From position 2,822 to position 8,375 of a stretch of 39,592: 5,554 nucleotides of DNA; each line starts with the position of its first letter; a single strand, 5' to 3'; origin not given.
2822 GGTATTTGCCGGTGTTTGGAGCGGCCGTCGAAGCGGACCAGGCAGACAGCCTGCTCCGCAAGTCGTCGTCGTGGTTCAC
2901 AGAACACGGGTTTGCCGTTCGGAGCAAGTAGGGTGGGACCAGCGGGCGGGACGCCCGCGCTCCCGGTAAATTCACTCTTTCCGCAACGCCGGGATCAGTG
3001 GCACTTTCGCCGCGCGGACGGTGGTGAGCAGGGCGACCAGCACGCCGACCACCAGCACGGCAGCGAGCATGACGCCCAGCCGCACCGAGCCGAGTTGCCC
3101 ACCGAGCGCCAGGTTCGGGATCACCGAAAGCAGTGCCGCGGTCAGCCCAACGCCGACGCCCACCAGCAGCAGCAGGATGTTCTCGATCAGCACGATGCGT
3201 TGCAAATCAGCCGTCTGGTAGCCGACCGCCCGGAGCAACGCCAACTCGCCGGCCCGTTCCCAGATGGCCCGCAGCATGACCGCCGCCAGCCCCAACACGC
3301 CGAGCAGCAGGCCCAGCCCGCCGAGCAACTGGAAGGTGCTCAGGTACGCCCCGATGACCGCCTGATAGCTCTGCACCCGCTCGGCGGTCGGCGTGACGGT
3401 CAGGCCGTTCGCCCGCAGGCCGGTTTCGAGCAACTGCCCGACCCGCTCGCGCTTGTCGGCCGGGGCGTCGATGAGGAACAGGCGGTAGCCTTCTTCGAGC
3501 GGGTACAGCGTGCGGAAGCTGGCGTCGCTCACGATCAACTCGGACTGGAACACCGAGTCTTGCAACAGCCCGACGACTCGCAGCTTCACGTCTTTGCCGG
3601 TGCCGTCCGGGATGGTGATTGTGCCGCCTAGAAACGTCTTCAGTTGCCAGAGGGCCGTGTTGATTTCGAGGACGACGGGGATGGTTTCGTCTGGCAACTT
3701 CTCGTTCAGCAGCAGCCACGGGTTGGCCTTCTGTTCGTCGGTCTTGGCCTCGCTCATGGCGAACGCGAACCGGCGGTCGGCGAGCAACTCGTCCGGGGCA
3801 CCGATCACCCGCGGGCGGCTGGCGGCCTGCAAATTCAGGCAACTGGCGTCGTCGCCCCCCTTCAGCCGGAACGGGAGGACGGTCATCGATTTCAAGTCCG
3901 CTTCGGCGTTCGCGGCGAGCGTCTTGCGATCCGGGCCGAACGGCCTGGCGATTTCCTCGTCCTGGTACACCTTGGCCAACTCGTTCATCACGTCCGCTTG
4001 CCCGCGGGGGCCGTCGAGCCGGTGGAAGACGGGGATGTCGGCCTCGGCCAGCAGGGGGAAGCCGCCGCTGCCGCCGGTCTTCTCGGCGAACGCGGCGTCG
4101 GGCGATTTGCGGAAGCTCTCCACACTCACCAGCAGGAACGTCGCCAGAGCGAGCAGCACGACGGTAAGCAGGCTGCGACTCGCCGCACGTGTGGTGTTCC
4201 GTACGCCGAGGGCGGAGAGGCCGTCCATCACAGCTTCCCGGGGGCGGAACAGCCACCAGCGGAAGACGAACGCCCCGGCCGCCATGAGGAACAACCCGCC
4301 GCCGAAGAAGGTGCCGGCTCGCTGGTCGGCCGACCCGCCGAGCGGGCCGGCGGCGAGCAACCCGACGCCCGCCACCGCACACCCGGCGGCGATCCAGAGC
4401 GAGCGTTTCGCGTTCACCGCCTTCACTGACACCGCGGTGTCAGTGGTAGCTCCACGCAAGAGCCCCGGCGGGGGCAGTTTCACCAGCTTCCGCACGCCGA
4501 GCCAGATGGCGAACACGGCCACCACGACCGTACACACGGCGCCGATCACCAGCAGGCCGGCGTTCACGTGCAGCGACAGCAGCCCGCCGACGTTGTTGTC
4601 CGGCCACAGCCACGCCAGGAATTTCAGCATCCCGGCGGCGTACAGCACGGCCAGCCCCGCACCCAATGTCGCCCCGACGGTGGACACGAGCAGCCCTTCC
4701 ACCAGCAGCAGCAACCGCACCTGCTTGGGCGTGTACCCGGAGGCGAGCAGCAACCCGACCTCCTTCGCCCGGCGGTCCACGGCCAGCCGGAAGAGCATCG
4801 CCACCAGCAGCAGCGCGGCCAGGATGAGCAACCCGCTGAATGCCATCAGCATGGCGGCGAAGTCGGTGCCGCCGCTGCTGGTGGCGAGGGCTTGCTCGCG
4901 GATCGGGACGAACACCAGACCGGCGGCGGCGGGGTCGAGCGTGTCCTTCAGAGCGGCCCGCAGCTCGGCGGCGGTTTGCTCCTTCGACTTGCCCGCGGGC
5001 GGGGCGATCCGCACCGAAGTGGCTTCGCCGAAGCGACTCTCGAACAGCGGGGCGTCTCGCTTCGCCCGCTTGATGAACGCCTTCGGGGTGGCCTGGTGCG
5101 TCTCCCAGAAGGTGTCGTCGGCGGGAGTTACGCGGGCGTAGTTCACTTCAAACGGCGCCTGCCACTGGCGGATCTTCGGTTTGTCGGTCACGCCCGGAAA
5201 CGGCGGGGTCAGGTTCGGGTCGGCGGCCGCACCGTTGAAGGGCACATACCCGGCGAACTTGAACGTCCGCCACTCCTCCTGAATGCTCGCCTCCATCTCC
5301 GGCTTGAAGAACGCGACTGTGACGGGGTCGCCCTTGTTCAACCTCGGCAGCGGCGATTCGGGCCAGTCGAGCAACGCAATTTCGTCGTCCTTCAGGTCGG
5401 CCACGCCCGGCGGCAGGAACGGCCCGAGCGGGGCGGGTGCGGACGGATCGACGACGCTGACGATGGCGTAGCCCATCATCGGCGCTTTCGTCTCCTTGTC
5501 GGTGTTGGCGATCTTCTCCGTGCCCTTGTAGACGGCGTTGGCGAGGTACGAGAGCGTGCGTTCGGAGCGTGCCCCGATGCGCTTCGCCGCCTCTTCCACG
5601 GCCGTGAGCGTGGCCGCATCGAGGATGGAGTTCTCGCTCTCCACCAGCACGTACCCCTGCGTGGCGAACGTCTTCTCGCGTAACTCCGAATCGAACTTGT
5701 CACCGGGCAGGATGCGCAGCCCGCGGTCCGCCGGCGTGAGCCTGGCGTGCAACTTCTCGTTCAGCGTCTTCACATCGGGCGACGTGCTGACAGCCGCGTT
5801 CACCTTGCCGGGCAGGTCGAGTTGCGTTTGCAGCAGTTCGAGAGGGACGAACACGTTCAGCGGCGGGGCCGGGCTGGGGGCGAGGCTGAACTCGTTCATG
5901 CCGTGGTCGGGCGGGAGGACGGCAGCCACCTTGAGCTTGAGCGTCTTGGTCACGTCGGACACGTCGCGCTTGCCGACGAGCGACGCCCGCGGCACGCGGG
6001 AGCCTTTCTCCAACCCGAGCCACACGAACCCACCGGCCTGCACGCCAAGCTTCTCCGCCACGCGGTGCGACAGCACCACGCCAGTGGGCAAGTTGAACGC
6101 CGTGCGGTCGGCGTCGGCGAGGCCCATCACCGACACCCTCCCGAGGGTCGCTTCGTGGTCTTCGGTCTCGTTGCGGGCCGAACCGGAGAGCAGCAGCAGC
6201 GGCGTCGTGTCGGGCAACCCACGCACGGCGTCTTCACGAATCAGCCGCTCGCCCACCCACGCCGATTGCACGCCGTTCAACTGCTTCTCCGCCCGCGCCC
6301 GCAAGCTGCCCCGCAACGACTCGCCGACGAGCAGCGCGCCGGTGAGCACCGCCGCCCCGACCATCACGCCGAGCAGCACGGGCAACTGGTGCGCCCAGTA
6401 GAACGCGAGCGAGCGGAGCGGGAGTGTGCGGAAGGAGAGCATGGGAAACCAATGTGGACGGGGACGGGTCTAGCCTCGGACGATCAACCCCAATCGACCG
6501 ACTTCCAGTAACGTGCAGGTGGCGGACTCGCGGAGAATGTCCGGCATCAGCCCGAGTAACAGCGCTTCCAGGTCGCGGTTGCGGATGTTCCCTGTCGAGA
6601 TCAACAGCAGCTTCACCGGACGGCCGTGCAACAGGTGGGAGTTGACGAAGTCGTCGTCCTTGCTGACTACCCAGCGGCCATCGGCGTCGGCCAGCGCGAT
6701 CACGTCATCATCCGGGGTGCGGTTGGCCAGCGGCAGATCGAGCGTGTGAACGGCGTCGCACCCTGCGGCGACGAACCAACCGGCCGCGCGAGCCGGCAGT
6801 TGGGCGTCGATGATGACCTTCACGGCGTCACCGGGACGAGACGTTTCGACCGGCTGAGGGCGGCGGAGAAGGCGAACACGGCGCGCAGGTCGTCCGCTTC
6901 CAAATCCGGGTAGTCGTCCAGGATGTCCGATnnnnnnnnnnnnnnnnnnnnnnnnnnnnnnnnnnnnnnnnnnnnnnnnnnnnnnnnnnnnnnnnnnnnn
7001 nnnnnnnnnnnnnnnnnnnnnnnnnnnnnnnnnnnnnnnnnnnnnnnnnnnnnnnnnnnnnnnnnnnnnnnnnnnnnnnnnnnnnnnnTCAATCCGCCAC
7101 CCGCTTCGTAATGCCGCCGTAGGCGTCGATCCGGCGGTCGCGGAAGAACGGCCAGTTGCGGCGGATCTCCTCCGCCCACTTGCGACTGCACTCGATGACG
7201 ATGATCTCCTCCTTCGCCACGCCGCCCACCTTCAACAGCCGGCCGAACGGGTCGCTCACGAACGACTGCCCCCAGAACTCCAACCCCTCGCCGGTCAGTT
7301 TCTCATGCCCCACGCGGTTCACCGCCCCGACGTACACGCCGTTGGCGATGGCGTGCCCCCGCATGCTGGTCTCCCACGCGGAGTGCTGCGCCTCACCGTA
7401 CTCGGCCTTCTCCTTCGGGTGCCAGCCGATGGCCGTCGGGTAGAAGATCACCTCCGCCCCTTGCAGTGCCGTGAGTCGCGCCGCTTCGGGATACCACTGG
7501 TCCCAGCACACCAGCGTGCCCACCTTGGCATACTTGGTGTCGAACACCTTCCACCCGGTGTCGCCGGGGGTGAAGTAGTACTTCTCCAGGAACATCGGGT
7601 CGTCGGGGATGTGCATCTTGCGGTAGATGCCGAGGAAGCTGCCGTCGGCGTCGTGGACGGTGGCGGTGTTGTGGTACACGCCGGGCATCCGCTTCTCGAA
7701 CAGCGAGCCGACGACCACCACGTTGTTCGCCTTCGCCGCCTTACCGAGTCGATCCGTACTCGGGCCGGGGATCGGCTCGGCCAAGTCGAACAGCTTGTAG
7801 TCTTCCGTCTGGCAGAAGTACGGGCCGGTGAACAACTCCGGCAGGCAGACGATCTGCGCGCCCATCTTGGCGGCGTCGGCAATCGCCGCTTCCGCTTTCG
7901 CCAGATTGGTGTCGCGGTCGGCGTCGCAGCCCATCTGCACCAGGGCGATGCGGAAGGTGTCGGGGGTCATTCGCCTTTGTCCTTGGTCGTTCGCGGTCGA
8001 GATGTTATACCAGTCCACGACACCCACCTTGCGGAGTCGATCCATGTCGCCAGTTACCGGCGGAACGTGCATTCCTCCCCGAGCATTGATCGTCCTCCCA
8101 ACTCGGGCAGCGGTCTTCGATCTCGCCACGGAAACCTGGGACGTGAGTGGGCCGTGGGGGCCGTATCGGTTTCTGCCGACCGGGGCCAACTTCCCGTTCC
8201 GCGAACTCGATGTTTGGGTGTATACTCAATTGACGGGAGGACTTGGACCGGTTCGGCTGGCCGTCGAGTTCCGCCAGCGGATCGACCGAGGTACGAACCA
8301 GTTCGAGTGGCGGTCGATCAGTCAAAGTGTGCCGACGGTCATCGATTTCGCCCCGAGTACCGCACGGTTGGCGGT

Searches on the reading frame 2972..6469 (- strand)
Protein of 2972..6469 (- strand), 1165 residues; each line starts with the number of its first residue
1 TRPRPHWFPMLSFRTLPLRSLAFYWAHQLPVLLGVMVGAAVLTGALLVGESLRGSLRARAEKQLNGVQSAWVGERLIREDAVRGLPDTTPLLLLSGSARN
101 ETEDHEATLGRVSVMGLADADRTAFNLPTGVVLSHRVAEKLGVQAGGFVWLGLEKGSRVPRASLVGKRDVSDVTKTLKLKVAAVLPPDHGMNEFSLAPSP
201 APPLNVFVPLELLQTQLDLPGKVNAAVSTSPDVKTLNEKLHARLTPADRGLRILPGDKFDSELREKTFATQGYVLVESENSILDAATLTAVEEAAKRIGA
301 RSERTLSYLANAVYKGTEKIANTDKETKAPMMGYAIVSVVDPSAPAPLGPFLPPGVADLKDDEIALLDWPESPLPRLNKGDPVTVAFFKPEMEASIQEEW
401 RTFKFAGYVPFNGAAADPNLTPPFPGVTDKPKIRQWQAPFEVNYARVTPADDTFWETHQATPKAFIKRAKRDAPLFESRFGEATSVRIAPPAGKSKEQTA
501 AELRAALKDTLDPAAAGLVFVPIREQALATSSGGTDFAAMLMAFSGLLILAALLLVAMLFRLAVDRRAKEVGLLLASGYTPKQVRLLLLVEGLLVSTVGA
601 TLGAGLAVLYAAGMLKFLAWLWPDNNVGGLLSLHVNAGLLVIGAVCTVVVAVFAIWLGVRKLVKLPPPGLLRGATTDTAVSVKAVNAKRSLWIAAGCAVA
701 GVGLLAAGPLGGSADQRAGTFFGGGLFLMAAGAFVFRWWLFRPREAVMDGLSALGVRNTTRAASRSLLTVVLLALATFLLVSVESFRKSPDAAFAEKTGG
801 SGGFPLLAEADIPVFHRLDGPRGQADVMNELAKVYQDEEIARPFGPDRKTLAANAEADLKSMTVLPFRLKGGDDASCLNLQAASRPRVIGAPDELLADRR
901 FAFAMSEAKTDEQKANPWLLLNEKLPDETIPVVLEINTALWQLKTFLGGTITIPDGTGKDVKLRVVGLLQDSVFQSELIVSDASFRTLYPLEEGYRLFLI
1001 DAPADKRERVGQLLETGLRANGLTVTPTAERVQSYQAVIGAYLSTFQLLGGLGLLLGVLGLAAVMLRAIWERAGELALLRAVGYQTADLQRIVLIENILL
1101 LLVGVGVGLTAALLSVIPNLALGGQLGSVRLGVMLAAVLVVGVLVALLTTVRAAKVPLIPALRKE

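Call 8: search_protein_families(library=pfam, proteins=[window:2972-6469:-], max_evalue=0.001)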
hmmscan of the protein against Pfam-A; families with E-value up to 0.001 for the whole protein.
window:2972-6469:- (1165 aa): 1 family
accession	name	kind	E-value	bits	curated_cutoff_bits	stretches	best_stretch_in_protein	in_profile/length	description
PF02687.27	FtsX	-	1.4e-18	67.6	25.5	2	542-667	1-120/120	FtsX-like permease C-terminal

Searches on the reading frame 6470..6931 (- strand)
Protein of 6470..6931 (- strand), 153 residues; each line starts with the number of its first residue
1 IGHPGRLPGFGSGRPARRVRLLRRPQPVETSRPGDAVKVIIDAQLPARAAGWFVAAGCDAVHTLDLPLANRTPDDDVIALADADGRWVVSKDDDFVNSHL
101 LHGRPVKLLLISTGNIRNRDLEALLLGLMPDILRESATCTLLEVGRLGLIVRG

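Call 8: search_protein_families(library=pfam, proteins=[window:6470-6931:-], max_evalue=0.001)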
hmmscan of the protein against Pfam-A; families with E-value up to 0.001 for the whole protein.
window:6470-6931:- (153 aa): 1 family
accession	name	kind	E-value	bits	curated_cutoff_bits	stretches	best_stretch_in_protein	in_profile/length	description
PF18480.7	DUF5615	-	1.9e-19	70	23.8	1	38-136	2-99/110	Domain of unknown function (DUF5615)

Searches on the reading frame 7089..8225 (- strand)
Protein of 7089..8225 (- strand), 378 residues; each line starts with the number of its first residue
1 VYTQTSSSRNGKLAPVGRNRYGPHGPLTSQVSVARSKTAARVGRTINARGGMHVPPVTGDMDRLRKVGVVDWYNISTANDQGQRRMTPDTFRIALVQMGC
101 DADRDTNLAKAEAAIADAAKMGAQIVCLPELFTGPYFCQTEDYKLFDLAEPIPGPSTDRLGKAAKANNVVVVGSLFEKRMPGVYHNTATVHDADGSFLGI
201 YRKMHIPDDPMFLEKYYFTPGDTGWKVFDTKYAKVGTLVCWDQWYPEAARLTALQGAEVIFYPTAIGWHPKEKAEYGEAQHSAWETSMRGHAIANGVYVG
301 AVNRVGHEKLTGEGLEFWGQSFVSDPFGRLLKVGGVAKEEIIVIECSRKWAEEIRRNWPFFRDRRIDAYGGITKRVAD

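Call 8: search_protein_families(library=pfam, proteins=[window:7089-8225:-], max_evalue=0.001)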
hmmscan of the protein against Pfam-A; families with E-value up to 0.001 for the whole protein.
window:7089-8225:- (378 aa): 1 family
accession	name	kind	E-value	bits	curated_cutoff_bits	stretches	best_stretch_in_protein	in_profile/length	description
PF00795.27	CN_hydrolase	-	5.4e-62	209.9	23.2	1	92-355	1-255/256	Carbon-nitrogen hydrolase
